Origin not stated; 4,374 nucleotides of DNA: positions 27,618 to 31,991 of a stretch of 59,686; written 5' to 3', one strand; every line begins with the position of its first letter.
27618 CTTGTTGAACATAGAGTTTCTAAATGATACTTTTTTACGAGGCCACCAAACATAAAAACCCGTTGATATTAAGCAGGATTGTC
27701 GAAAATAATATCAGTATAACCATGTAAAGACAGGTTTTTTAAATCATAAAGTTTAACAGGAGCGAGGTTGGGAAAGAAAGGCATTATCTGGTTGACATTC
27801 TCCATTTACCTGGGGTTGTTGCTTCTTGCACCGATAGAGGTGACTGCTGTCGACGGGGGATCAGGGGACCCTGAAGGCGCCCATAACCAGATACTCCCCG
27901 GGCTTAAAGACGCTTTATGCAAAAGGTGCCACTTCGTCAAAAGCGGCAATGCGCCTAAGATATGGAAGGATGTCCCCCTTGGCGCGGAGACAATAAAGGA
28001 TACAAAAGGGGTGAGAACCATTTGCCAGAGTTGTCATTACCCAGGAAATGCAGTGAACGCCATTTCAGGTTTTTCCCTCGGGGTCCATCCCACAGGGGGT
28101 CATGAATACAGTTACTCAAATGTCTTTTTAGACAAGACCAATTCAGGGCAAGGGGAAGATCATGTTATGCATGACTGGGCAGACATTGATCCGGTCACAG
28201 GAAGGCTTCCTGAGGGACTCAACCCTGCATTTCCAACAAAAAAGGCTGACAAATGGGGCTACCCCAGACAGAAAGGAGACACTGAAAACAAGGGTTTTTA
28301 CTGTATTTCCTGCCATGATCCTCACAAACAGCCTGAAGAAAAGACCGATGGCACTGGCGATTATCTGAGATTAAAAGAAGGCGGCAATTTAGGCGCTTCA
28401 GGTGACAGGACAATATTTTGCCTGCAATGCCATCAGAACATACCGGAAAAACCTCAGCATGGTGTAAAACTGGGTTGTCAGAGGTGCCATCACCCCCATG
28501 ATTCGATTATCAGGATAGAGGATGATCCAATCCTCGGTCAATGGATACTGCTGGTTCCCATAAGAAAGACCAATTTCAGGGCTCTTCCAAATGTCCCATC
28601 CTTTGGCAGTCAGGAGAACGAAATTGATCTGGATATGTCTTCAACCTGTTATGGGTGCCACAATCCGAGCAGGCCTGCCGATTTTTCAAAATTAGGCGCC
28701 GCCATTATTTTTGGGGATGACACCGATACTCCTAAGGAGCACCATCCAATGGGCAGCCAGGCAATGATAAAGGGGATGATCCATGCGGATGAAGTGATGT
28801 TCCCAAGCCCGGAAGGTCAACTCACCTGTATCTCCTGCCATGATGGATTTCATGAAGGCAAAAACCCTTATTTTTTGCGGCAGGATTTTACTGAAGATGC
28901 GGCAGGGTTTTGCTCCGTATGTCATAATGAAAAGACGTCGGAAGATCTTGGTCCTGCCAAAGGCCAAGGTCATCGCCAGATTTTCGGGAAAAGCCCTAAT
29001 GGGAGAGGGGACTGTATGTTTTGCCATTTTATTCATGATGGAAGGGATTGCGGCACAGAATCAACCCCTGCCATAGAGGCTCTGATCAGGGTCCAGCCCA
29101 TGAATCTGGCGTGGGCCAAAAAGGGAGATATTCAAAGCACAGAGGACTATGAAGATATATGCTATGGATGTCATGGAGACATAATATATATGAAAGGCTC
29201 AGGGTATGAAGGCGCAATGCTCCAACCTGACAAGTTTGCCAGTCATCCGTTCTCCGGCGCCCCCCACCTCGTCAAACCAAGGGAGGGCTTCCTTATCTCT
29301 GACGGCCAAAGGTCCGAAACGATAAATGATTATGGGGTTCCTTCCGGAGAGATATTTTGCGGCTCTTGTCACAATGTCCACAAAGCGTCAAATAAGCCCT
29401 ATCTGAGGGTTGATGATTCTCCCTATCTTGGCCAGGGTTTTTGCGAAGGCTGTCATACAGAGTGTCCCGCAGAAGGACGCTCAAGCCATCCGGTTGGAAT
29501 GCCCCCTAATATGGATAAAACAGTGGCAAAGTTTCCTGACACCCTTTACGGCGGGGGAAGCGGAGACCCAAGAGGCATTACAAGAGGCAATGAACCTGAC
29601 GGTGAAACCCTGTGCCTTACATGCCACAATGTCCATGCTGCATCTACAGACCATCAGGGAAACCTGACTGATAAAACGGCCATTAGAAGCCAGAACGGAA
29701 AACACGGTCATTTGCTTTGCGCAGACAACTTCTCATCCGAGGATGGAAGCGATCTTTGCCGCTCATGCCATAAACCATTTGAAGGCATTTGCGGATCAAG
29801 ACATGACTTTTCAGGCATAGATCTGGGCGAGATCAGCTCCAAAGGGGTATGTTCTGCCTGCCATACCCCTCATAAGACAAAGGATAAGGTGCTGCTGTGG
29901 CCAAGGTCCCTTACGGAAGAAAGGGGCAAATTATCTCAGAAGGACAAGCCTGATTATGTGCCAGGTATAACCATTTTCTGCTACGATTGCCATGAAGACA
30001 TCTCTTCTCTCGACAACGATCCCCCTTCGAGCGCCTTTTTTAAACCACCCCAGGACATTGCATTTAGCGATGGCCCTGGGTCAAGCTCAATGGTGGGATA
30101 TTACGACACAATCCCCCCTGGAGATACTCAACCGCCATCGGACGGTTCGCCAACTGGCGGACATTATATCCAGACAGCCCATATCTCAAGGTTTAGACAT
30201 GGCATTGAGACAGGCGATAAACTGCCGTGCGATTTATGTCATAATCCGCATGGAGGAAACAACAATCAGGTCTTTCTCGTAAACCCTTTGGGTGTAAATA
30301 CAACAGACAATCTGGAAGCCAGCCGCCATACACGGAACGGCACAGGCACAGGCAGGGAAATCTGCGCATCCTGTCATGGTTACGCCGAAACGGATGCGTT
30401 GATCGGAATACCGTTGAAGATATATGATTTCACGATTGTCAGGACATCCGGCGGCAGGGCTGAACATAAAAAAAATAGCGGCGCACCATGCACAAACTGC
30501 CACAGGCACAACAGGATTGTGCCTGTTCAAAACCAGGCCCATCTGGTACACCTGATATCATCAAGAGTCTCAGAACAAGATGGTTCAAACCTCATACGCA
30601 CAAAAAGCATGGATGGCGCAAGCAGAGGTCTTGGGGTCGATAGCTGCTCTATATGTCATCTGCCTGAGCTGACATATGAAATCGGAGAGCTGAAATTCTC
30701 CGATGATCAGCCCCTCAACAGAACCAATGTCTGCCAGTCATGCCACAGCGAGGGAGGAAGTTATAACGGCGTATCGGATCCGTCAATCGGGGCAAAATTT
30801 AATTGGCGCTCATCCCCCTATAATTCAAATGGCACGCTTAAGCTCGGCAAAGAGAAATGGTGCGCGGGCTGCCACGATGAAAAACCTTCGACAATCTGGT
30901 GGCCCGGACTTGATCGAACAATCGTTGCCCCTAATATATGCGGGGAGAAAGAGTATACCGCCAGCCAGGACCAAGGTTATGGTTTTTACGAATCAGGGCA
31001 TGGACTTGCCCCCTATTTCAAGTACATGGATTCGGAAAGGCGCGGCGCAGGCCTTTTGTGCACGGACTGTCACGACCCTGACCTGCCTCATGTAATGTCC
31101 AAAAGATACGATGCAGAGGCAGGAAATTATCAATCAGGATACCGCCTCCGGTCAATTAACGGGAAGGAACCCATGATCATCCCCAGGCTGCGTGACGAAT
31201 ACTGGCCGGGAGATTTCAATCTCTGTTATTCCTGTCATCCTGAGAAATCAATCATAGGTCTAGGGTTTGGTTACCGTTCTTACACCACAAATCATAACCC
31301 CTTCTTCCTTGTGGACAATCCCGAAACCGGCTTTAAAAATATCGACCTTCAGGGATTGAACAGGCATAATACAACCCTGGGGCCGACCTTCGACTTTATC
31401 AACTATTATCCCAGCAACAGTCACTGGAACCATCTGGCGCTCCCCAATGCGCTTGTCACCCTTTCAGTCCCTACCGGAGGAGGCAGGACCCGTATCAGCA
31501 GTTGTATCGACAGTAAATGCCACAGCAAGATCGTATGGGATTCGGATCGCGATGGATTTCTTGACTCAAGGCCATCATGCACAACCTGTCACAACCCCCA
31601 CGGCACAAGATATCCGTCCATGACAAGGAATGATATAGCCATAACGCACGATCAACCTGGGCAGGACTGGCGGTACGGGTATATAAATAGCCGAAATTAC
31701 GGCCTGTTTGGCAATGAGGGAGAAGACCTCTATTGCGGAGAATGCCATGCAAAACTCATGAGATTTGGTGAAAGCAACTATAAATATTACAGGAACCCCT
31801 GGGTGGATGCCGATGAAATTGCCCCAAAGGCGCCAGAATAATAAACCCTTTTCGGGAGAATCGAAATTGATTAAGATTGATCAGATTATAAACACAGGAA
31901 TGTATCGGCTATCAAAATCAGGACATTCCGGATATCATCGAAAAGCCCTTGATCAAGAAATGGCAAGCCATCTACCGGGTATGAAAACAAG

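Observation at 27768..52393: Candidate extracellular electron-transfer / surface redox locus: three giant multihaem cytochromes, two huge beta-rich surface proteins, an exported GH42-like protein and a sigma-54 activator, with no porin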

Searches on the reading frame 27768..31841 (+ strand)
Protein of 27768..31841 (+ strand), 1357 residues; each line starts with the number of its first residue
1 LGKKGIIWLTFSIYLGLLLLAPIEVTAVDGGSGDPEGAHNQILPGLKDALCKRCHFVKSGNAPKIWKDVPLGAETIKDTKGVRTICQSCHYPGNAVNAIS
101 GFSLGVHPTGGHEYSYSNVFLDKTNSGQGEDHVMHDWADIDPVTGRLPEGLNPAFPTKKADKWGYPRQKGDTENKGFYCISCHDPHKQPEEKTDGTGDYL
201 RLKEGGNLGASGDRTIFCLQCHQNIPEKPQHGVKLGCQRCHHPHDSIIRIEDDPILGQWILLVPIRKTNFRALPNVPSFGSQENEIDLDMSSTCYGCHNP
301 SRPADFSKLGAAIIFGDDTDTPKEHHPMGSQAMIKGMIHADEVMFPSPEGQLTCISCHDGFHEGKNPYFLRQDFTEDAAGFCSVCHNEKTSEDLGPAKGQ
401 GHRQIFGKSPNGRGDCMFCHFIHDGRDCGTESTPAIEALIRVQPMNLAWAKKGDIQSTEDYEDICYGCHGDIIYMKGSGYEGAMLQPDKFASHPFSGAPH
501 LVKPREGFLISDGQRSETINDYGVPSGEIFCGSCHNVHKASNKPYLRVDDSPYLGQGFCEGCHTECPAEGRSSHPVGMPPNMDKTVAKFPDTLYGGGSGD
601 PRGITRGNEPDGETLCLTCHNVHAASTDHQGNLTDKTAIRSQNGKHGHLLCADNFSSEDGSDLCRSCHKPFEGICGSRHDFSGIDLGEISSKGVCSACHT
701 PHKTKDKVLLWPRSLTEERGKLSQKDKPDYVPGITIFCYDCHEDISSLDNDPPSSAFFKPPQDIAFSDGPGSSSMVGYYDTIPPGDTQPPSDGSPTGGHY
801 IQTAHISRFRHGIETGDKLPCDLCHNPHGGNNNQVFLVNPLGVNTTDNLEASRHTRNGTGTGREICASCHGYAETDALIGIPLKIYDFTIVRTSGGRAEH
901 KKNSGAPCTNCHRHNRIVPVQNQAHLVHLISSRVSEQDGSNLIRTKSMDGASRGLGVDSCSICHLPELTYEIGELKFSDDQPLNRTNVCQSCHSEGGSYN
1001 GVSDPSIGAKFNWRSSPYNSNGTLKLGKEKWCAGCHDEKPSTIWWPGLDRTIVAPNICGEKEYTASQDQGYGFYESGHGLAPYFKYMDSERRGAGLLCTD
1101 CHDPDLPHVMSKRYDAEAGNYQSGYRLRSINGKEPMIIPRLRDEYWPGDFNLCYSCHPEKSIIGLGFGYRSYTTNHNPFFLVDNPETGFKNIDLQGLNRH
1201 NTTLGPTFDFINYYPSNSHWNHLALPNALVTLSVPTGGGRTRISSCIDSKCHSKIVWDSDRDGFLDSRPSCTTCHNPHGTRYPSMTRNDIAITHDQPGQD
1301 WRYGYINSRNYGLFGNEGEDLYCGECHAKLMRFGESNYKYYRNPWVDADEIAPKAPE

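Call 4: search_protein_families(library=pfam, proteins=[window:27768-31841:+], max_evalue=0.01)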
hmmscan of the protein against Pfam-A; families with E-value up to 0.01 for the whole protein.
window:27768-31841:+ (1357 aa): 4 families
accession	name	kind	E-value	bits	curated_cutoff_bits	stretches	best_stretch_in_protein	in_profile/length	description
PF14522.11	Cytochrome_C7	-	2e-31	108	24.8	1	350-420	12-66/67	Cytochrome c7 and related cytochrome c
PF09699.15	Paired_CXXCH_1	-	1.5e-30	105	20.6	1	1270-1289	8-27/41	Doubled CXXCH motif (Paired_CXXCH_1)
PF22113.1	Mtrc-MtrF_II-IV_dom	-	2.6e-19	69.8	30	3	866-1039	9-166/176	Outer membrane cytochrome MtrC/MtrF-like, domains II/IV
PF14537.11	Cytochrom_c3_2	-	5.7e-07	30.4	25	0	351-425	6-69/79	Cytochrome c3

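Call 5: search_protein_families(library=ncbifam, proteins=[window:27768-31841:+], max_evalue=0.01)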
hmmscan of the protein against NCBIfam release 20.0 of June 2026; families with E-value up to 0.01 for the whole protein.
window:27768-31841:+ (1357 aa): 3 families
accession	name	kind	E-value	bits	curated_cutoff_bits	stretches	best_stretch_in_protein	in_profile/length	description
TIGR01905.1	paired_CXXCH_1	subfamily_domain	1.6e-26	92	25.2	3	531-565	9-38/41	doubled CXXCH domain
TIGR03508.1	decahem_SO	subfamily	1e-20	74.3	192.2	2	169-246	27-106/258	DmsE family decaheme c-type cytochrome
NF008659.0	PRK11659.1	equivalog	0.0059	16.3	184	1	171-234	41-94/188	cytochrome c nitrite reductase pentaheme subunit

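Call 32: search_solved_structures(query=window:27768-31841:+, max_evalue=0.01)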
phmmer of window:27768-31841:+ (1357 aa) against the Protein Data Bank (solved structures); distinct sequences matched with E-value up to 0.01: 1.
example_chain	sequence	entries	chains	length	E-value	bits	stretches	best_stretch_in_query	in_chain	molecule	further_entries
7tfs_A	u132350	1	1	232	5.9e-06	27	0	677-754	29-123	Cytochrome c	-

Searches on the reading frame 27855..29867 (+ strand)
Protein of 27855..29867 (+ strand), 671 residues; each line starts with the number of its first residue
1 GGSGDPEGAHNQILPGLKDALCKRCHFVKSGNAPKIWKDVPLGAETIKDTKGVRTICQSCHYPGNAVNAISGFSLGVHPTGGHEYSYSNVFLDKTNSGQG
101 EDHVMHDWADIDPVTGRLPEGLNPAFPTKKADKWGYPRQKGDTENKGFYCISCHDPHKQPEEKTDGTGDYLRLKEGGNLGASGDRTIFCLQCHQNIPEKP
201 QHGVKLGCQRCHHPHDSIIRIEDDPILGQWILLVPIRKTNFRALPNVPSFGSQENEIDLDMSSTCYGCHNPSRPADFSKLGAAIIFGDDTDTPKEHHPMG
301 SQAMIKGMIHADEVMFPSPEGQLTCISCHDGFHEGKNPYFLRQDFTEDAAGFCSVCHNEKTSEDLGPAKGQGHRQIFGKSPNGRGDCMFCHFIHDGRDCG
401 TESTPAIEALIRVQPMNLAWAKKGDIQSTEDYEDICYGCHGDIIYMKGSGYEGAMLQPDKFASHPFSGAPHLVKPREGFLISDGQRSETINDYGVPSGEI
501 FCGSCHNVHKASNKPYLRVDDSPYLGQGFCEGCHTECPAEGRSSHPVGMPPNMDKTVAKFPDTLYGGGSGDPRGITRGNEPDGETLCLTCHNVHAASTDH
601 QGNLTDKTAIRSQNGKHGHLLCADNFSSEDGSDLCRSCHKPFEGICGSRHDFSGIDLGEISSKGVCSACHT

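Call 60: predict_structure(alignment_id=A3)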
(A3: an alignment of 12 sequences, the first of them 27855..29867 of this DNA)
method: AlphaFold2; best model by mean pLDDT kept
length: 671 residues; sequences in the alignment: 12
mean_pLDDT: 30.6   pTM: 0.22
mean pLDDT of the five models: 30.6, 29.2, 27.8, 27.6, 27.4
residues with pLDDT >= 90: 0; 70-90: 0; 50-70: 0; < 50: 671
segments of 3 or more residues with pLDDT < 50: 1-671
pLDDT, mean of each block of 10 residues (from residue 1): 32 34 25 27 35 27 29 31 31 30 24 32 28 26 25 31 44 42 40 36 29 28 32 28 24 30 29 35 32 28 30 34 31 28 31 35 39 30 26 25 27 28 29 31 35 34 32 27 26 27 26 29 30 33 30 28 30 32 27 28 35 30 28 37 34 34 33 24
secondary structure, 60 per line:
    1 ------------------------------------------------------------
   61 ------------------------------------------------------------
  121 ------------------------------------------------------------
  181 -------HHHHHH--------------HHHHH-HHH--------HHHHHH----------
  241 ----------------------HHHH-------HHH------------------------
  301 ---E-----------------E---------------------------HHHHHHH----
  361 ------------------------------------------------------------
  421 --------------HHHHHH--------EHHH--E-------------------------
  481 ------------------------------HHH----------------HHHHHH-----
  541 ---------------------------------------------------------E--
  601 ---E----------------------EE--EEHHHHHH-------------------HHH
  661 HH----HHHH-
elements in order: H188-193 H208-212 H225-230 H263-266 H350-356 H435-440 H530-535 H633-638 H658-662 H667-670
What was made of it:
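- On Cytochrome nanowire filaments (OmcS/OmcE/OmcZ): The AlphaFold2 model of the module was unusable (pLDDT 30.6, call 60).
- AlphaFold2 gave no usable model of the module (pLDDT 30, call 60), so the wire geometry is inferred only from haem density and ligation.
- Tried and rejected: The 14-haem module with a 12-row alignment gave pLDDT 30.6, so no fold search was run on it (call 60).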

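Call 68: search_protein_representatives(alignment_id=A3)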
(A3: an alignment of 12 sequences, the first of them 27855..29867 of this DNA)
Query: 12 sequences, 668 profile positions. Proteins with E-value up to 0.001 (for the whole library): 1328; up to 1e-10: 337; up to 1e-30: 67. The best 150 are listed.
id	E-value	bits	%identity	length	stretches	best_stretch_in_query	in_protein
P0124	0.0e+00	2153.2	-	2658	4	1-667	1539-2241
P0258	1.2e-246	836.7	-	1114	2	154-636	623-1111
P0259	3.2e-225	766.0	-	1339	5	1-668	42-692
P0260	3.7e-220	749.2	-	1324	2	1-649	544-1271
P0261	4.0e-215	732.6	-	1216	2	1-667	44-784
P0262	5.6e-207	705.7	-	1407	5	1-667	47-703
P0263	1.5e-196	671.2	-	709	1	1-635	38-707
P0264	4.2e-178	610.3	-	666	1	1-588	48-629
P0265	3.8e-154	531.1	-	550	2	189-668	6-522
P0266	4.4e-154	530.9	-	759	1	2-636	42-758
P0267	3.3e-152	524.7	-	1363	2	208-639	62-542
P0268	1.8e-126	439.7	-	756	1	1-637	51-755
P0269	7.7e-120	417.7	-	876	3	303-667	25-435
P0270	2.5e-118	412.7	-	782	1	1-637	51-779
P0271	1.3e-117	410.3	-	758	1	1-636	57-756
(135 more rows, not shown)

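Call 69: find_encoding_contigs(protein=P0268, flank=10000, max_places=3)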
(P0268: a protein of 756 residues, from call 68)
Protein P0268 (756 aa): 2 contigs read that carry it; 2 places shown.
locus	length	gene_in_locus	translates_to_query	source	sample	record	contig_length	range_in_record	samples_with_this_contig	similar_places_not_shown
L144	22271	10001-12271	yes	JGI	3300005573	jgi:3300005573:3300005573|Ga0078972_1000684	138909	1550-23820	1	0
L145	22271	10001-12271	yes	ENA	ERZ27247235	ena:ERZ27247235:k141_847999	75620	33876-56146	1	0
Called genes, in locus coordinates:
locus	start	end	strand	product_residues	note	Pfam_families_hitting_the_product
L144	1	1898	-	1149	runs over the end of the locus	?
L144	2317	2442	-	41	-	-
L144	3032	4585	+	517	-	PF01590:GAF, PF13185:GAF_2, PF13492:GAF_3 (weak), PF00158:Sigma54_activat, PF14532:Sigma54_activ_2, PF25601:AAA_lid_14, PF02954:HTH_8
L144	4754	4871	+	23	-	-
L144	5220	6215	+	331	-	PF08450:SGL (faint), PF06739:SBBP (faint), PF01436:NHL (faint), PF17170:DUF5128 (faint), PF22807:TrAA12 (faint), PF25021:TEN_NHL (faint), PF24684:Vgb_lyase (weak)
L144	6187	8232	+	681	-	PF14522:Cytochrome_C7 (faint), PF14537:Cytochrom_c3_2 (faint), PF22113:Mtrc-MtrF_II-IV_dom (faint), PF09699:Paired_CXXCH_1 (weak)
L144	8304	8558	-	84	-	-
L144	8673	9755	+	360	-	PF17170:DUF5128, PF01436:NHL (faint), PF01731:Arylesterase (faint), PF08450:SGL (faint)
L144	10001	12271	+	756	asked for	PF09699:Paired_CXXCH_1 (faint), PF14522:Cytochrome_C7 (faint), PF22113:Mtrc-MtrF_II-IV_dom (weak)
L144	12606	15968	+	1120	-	-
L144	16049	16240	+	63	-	-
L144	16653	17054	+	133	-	PF00072:Response_reg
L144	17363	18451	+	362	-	PF00155:Aminotran_1_2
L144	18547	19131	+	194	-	PF00475:IGPD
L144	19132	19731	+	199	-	PF00117:GATase, PF01174:SNO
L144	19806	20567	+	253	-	PF00977:His_biosynth, PF02581:TMP-TENI (faint), PF05690:ThiG (faint), PF01207:Dus (weak)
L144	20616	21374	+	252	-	PF00977:His_biosynth, PF02581:TMP-TENI (faint), PF01207:Dus (faint), PF03060:NMO (faint)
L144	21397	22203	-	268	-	PF13482:RNase_H_2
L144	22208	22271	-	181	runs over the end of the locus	PF00293:NUDIX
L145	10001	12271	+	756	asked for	PF09699:Paired_CXXCH_1 (faint), PF14522:Cytochrome_C7 (faint), PF22113:Mtrc-MtrF_II-IV_dom (weak)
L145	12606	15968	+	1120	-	-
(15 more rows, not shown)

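Call 78: search_protein_families(library=pfam, proteins=[L144:12606-15968:+], max_evalue=0.01)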
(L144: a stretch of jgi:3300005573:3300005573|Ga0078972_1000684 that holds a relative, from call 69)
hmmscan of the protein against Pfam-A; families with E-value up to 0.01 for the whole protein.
L144:12606-15968:+ (1120 aa): 4 families
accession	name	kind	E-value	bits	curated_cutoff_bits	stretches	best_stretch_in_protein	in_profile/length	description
PF07494.17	Reg_prop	-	1.5e-24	83.3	20.4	3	831-850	4-23/24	Two component regulator propeller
PF13205.12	Big_5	-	2e-24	86.7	23.6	2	857-959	1-105/105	Bacterial Ig-like domain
PF06119.19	NIDO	-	0.00067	20.2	25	0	88-150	2-53/186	Nidogen-like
PF08450.18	SGL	-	0.0077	16.3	26.3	0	663-758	52-149/246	SMP-30/Gluconolactonase/LRE-like region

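Call 90: find_encoding_contigs(protein=P0263, flank=10000, max_places=3)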
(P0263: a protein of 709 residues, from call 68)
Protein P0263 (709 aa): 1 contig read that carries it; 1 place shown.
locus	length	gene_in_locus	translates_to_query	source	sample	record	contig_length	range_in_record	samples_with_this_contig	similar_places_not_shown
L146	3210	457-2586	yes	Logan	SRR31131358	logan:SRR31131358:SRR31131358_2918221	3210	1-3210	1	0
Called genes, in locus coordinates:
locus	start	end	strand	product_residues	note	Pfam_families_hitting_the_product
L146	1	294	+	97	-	?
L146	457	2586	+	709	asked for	PF14537:Cytochrom_c3_2 (faint), PF09699:Paired_CXXCH_1 (faint), PF14522:Cytochrome_C7 (faint)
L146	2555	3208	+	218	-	?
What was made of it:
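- Tried and rejected: It landed on a 3-kb fragment and told nothing (call 90).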

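Call 92: search_solved_structures(query=A3, max_evalue=0.001)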
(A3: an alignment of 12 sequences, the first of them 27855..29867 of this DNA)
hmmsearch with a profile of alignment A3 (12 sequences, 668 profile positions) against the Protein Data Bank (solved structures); distinct sequences matched with E-value up to 0.001: 4.
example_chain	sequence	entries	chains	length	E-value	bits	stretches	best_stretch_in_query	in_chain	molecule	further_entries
7tfs_A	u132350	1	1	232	2e-07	33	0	490-525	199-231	Cytochrome c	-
2j7a_A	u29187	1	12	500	9.1e-05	24.2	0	108-162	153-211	CYTOCHROME C NITRITE REDUCTASE NRFA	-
2vr0_A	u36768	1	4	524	9.5e-05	24.1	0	108-162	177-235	CYTOCHROME C NITRITE REDUCTASE, CATALYTIC SUBUNIT NFRA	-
1oah_A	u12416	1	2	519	0.00012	23.7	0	104-164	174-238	CYTOCHROME C NITRITE REDUCTASE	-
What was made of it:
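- On Cytochrome nanowire filaments (OmcS/OmcE/OmcZ): The only hits are short local matches to OmcE (7tfs), at E 6e-6 and 2e-7 over 35-80 residues (calls 32, 92).
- Closest known: Polymeric cytochrome nanowires OmcS, OmcE and OmcZ of Geobacter. Same: The only PDB sequence hits are short local matches to OmcE (7tfs; calls 32, 92).
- No match reaches the threshold of any enzyme family (calls 4, 5, 32, 92). There are weak local profile hits to NrfA (call 92).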
